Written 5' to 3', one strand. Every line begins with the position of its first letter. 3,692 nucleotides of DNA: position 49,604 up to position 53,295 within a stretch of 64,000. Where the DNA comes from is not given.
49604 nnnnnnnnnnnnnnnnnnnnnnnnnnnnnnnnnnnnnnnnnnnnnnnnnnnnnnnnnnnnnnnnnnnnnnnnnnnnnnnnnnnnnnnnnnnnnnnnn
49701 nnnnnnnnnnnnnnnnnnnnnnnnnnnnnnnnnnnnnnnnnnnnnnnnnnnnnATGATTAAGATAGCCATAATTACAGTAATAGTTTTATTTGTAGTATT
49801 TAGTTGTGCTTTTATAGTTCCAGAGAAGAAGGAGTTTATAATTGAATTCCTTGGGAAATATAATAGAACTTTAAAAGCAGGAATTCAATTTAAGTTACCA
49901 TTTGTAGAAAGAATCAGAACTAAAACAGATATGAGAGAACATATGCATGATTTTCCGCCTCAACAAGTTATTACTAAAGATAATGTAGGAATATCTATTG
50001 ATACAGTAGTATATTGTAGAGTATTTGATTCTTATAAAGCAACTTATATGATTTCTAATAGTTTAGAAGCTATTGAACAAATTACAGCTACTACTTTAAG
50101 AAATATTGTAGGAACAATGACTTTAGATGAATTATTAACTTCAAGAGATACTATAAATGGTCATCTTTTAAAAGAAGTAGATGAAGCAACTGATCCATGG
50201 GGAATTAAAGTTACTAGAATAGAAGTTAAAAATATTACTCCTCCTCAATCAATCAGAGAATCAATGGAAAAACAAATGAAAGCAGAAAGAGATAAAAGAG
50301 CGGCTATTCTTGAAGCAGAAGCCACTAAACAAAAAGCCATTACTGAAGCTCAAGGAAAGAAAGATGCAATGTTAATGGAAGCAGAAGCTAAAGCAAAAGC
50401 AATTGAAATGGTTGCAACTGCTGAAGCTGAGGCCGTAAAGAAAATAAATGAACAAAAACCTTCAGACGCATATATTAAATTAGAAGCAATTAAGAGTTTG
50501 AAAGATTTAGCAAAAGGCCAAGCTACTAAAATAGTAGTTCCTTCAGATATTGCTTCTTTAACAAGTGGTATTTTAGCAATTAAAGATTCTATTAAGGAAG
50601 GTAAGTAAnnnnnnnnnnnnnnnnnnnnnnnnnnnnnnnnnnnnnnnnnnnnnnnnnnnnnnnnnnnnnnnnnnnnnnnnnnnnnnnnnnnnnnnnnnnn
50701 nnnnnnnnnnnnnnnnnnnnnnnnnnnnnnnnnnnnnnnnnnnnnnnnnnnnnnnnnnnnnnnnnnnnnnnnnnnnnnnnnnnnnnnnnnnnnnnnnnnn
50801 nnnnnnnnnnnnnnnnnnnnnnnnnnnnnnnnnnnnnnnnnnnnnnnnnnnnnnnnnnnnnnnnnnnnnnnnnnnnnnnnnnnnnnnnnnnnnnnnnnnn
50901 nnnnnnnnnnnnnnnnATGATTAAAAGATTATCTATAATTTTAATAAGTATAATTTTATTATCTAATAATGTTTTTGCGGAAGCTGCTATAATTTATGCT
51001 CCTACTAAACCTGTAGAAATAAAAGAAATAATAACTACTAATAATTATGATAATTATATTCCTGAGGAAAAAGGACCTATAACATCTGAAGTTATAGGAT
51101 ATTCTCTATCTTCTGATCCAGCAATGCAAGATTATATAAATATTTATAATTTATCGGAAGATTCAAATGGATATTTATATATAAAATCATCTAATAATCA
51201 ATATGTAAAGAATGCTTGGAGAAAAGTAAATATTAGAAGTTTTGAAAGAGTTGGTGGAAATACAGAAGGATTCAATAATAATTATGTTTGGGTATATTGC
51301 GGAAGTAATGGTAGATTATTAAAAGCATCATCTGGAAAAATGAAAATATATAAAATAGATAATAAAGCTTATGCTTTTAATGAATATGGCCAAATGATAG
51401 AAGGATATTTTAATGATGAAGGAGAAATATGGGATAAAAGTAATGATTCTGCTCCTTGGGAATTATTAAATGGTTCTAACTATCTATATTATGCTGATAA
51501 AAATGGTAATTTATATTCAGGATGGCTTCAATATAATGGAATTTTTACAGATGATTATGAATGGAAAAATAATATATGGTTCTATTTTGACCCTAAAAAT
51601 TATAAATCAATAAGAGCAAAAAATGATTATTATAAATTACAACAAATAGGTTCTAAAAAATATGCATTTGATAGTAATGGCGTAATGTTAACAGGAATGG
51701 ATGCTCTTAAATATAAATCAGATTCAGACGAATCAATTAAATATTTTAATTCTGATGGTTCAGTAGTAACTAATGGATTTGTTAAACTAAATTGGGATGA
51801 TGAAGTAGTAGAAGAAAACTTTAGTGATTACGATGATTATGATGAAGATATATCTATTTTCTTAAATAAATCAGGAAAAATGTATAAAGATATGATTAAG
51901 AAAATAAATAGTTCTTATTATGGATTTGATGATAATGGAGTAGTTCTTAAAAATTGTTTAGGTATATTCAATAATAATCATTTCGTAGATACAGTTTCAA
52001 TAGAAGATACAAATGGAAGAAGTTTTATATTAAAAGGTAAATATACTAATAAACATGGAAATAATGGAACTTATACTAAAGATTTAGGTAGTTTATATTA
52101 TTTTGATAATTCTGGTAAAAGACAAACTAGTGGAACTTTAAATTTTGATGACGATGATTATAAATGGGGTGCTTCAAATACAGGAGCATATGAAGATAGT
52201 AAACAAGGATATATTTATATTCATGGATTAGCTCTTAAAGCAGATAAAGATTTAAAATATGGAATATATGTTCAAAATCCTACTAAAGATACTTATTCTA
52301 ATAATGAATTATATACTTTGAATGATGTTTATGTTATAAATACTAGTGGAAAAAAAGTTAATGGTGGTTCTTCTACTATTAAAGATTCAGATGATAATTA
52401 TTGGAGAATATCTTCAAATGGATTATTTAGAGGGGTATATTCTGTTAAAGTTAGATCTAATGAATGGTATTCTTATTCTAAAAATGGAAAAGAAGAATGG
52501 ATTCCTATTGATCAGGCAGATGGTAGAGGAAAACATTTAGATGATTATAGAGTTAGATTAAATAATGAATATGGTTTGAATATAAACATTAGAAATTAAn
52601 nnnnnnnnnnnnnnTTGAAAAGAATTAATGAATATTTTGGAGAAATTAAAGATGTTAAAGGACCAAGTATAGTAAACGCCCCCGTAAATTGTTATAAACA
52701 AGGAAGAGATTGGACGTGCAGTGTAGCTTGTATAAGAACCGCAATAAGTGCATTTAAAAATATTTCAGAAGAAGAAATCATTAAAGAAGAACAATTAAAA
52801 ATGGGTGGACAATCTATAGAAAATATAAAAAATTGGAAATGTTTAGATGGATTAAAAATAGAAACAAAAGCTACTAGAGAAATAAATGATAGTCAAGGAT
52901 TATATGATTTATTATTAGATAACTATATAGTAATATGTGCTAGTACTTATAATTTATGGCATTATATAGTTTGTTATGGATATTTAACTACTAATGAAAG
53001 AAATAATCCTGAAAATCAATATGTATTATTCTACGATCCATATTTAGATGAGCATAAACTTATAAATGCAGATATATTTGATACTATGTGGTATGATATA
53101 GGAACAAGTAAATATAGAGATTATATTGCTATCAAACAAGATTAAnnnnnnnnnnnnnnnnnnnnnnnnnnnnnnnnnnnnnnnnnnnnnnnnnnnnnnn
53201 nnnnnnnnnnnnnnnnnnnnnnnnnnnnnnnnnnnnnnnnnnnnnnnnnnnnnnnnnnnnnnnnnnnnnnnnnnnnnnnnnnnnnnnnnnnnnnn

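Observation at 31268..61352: Three distinct SPFH (band-7) membrane-scaffold proteins in one phage region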

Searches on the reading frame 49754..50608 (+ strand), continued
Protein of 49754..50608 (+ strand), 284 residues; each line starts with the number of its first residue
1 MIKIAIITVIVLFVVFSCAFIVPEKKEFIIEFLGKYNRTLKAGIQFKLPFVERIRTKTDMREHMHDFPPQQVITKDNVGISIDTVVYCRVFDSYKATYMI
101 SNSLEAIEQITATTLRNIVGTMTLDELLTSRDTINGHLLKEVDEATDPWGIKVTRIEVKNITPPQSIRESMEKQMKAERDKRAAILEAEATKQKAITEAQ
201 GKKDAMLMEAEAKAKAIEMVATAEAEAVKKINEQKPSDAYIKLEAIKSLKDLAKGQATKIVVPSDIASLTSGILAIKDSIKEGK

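Call 49: search_protein_families(library=pfam, proteins=[L021:9604-10008:+, L021:10908-12239:+, L023:9285-9989:+], max_evalue=0.01)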
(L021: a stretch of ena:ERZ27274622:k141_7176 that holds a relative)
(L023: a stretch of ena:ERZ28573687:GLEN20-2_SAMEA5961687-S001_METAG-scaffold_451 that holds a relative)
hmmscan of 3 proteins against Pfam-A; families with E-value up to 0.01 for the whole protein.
L021:9604-10008:+ (134 aa): 1 family
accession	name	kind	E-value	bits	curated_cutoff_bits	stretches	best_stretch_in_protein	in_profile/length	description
PF00528.27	BPD_transp_1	-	0.0034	17.6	26.4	1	32-127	86-180/184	Binding-protein-dependent transport system inner membrane component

L021:10908-12239:+ (443 aa): 0 families

L023:9285-9989:+ (234 aa): 0 families

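Call 55: find_related_loci(query=A3, collection=viral_contigs, flank=6000)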
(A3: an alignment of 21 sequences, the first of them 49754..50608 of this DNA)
Query A3 (284 aa) in viral_contigs; peptide patterns used: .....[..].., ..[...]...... (x = any residue, [..] = any of these).
29 stretches matched a pattern; 11 encode a relative of the query (tblastn E <= 1e-3); 11 distinct loci.
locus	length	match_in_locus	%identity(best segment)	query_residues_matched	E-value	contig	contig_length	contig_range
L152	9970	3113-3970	45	4-282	2e-80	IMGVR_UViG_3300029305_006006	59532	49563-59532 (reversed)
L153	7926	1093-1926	45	21-281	8e-80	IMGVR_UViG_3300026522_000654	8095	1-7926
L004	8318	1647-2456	45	21-283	5e-79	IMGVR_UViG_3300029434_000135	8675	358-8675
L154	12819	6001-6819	47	21-271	2e-78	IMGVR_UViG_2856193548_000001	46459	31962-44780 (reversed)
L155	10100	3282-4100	47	21-271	5e-78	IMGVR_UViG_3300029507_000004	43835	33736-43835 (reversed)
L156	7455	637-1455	47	21-271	8e-78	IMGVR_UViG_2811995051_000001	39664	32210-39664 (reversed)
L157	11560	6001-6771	47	21-266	2e-77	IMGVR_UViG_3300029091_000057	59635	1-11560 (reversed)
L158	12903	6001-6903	45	2-274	3e-77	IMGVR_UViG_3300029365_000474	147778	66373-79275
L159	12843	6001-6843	46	21-279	3e-77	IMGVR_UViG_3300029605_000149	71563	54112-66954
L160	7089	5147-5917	45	21-266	3e-75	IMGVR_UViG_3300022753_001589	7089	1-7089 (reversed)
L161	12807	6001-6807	48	21-277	4e-77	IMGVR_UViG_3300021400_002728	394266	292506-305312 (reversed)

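Call 62: find_encoding_contigs(protein=P0258, flank=10000, max_places=2)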
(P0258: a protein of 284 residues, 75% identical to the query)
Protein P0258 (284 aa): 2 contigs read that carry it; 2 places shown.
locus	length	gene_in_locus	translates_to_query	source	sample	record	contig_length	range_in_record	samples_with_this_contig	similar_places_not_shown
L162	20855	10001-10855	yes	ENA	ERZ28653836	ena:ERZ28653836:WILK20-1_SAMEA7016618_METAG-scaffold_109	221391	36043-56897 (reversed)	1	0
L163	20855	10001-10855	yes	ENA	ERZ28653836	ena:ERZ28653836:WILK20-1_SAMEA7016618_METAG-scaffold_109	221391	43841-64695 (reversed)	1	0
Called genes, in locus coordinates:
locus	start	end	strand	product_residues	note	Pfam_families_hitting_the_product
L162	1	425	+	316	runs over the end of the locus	PF22578:GGR_cat (faint)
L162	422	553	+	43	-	-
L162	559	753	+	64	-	-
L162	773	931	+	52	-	-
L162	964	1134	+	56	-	PF18789:DarA_C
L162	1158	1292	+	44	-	-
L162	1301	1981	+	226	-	-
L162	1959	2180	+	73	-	-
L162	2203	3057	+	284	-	PF01145:Band_7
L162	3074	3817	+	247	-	-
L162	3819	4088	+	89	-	-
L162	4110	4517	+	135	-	-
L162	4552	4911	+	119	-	-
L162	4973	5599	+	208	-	-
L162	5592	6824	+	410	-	PF08843:AbiEii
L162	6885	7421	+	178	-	PF13529:Peptidase_C39_2 (weak), PF03412:Peptidase_C39 (weak)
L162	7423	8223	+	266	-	PF22578:GGR_cat (faint)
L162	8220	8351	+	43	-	-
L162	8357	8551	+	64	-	-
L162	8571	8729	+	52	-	-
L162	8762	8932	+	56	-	PF18789:DarA_C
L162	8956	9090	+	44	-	-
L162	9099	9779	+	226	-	-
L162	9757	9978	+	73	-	-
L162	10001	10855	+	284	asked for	PF01145:Band_7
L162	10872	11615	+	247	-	-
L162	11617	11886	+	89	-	-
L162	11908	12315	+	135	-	-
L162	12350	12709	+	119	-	-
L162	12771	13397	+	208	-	-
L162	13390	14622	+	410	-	PF08843:AbiEii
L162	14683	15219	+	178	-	PF13529:Peptidase_C39_2 (weak), PF03412:Peptidase_C39 (weak)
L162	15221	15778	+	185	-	-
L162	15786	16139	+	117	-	-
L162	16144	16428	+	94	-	PF24591:Phage_YunG-like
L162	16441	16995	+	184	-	-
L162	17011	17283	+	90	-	-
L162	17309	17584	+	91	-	-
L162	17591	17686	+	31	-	-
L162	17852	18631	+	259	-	-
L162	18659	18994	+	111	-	-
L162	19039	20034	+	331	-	-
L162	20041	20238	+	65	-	-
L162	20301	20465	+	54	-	-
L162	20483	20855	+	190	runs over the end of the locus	-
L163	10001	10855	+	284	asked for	PF01145:Band_7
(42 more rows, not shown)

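Call 63: find_encoding_contigs(protein=P0284, flank=10000, max_places=2)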
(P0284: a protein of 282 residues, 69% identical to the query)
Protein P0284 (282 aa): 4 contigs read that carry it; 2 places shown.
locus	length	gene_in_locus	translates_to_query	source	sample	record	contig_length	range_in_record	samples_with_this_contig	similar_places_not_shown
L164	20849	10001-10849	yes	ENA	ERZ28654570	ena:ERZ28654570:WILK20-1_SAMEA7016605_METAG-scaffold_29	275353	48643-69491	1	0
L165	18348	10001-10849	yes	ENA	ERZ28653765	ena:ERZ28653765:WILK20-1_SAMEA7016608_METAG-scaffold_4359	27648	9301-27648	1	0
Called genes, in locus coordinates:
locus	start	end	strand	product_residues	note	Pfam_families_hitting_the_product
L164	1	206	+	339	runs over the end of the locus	PF08543:Phos_pyr_kin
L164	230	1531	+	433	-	PF02403:Seryl_tRNA_N, PF00587:tRNA-synt_2b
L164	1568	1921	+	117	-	PF18978:DUF5714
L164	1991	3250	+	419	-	PF13304:AAA_21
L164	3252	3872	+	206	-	-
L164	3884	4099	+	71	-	-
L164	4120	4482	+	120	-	PF11867:T1RH-like_C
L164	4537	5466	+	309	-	-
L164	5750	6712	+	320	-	PF02517:Rce1-like, PF00293:NUDIX, PF14815:NUDIX_4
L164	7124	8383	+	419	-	PF04326:SLFN_AlbA_2, PF13749:HATPase_c_4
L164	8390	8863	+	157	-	PF00583:Acetyltransf_1, PF13673:Acetyltransf_10, PF13508:Acetyltransf_7, PF17013:Acetyltransf_15 (faint)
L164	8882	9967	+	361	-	PF01073:3Beta_HSD, PF01370:Epimerase, PF02719:Polysacc_synt_2, PF04321:RmlD_sub_bind, PF16363:GDP_Man_Dehyd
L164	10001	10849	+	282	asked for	PF01145:Band_7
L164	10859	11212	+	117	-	PF00543:P-II (faint)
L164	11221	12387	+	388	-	PF00999:Na_H_Exchanger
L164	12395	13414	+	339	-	-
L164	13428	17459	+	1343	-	PF04851:ResIII, PF18766:SWI2_SNF2 (weak), PF07669:Eco57I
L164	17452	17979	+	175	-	-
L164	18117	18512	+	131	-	PF04326:SLFN_AlbA_2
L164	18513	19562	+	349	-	PF13749:HATPase_c_4, PF01978:TrmB (weak)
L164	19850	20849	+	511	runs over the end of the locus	PF00890:FAD_binding_2 (weak), PF01134:GIDA (faint), PF03486:HI0933_like, PF07992:Pyr_redox_2 (faint), PF12831:FAD_oxidored (weak), PF13450:NAD_binding_8 (faint), PF03486:HI0933_like, PF22780:HI0933_like_1st (weak)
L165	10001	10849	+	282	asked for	PF01145:Band_7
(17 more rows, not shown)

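Call 66: search_solved_structures(query=window:49754-50608:+, max_evalue=0.001)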
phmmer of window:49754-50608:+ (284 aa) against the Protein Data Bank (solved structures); distinct sequences matched with E-value up to 0.001: 26.
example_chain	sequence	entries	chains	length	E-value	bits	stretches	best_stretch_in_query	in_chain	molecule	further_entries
8z5g_A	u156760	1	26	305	2e-59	204.4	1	2-282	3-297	Protein QmcA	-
3bk6_A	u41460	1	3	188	4.4e-36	127.9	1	58-196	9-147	PH stomatin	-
9wmj_A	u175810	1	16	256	3.8e-33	118.3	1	7-199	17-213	Stomatin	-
9wkz_A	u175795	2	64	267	4.4e-33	118.1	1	7-199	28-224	Stomatin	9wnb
9z7u_F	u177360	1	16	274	4.7e-33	118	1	7-199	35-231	Stomatin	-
9oh9_A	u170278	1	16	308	5.2e-33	117.9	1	8-206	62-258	Stomatin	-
2rpb_A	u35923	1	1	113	3.7e-32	115.1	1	58-165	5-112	hypothetical membrane protein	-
8gn9_A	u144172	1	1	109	1.9e-28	103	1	58-164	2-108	Stomatin homolog PH1511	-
9zd2_F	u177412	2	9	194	2.5e-27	99.3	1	7-163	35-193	Stomatin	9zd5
4fvg_A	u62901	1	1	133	1.3e-26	96.9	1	56-174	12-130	Stomatin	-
4fvf_A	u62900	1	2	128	1.6e-26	96.6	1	56-174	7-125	Stomatin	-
4fvj_A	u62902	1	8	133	1.7e-26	96.6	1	56-174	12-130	Stomatin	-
7wh3_A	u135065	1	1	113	3.6e-24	88.9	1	58-164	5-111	Stomatin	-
7vhq_E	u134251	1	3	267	3e-17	66.3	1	4-235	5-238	Protein HflK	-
7vhp_E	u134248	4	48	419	7.1e-17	65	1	4-237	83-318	Protein HflK | Modulator of FtsH protease HflK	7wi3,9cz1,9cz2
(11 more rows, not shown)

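Call 87: search_protein_families(library=pfam, proteins=[L026:3507-4259:+, L026:5211-6476:+, L033:5455-5904:+, L033:6849-7070:+, L074:5331-5867:+, L041:5453-5974:+, L028:4641-4922:+, L028:2743-3600:+, L031:7014-8543:+, L162:3074-3817:+], max_evalue=0.001)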
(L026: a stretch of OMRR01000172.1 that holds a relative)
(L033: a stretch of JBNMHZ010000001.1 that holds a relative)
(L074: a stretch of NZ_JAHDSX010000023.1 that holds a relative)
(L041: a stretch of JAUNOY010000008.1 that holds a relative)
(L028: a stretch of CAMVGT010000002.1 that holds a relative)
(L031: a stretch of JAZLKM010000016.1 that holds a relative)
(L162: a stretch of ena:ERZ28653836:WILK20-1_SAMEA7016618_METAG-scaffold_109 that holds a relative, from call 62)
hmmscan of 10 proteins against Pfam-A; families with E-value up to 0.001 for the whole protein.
L026:3507-4259:+ (250 aa): 2 families
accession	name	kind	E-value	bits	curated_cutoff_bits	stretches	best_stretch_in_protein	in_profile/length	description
PF13739.11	PdaC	-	4.9e-09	37.6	29.1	1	63-152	11-95/95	Deacetylase PdaC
PF11738.13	DUF3298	-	8.3e-09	36.7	24.1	1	170-247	1-84/84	Protein of unknown function (DUF3298)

L026:5211-6476:+ (421 aa): 3 families
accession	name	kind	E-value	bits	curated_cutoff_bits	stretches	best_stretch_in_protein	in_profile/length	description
PF13635.12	DUF4143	-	2.5e-44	151.3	28.1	1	213-373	1-160/160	Domain of unknown function (DUF4143)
PF13173.12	AAA_14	-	1.5e-26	93.3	27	1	23-152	3-128/129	AAA domain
PF20720.3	nSTAND3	-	0.00094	19.3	27.2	0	23-67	18-63/155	Novel STAND NTPase 3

L033:5455-5904:+ (149 aa): 1 family
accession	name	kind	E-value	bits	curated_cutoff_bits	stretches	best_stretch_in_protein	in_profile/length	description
PF01957.25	NfeD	-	1.5e-12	48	29.1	1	82-141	2-57/57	NfeD-like C-terminal, partner-binding domain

L033:6849-7070:+ (73 aa): 0 families

L074:5331-5867:+ (178 aa): 1 family
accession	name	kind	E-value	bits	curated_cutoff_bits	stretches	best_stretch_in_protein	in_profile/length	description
PF01957.25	NfeD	-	2.1e-11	44.3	29.1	1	114-169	3-57/57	NfeD-like C-terminal, partner-binding domain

L041:5453-5974:+ (173 aa): 1 family
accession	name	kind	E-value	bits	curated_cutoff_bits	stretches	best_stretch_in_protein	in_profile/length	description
PF01957.25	NfeD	-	2.6e-16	60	29.1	1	109-168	2-56/57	NfeD-like C-terminal, partner-binding domain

L028:4641-4922:+ (93 aa): 0 families

L028:2743-3600:+ (285 aa): 0 families

L031:7014-8543:+ (509 aa): 2 families
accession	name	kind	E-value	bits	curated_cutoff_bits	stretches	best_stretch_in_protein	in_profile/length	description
PF01145.31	Band_7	-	2.7e-21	76.9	23.6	1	47-202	24-175/176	SPFH domain / Band 7 family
PF15975.10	Flot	-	2.2e-07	31.5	27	1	376-459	11-102/124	Flotillin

L162:3074-3817:+ (247 aa): 0 families

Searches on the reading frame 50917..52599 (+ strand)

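Call 10: search_protein_families(library=pfam, proteins=[window:50917-52599:+], max_evalue=0.001)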
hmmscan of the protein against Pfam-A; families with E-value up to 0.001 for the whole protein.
window:50917-52599:+ (560 aa): 1 family
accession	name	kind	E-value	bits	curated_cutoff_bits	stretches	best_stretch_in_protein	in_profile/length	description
PF19127.6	Choline_bind_3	-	3.8e-05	24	27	1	241-288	4-47/47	Choline-binding repeat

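Call 29: search_protein_families(library=phrogs, proteins=[window:50917-52599:+], max_evalue=0.001)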
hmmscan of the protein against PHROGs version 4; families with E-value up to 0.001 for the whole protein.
window:50917-52599:+ (560 aa): 0 families

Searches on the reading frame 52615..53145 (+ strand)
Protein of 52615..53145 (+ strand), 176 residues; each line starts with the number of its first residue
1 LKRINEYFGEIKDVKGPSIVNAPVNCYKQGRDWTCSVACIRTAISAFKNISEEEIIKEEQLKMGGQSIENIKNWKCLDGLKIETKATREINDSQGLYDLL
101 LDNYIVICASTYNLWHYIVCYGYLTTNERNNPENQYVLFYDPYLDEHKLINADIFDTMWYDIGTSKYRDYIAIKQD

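Call 10: search_protein_families(library=pfam, proteins=[window:52615-53145:+], max_evalue=0.001)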
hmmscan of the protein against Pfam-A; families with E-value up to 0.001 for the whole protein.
window:52615-53145:+ (176 aa): 1 family
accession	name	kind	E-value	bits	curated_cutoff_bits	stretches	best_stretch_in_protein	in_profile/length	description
PF03412.21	Peptidase_C39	-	8.7e-05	22.8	22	1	27-159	5-121/133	Peptidase C39 family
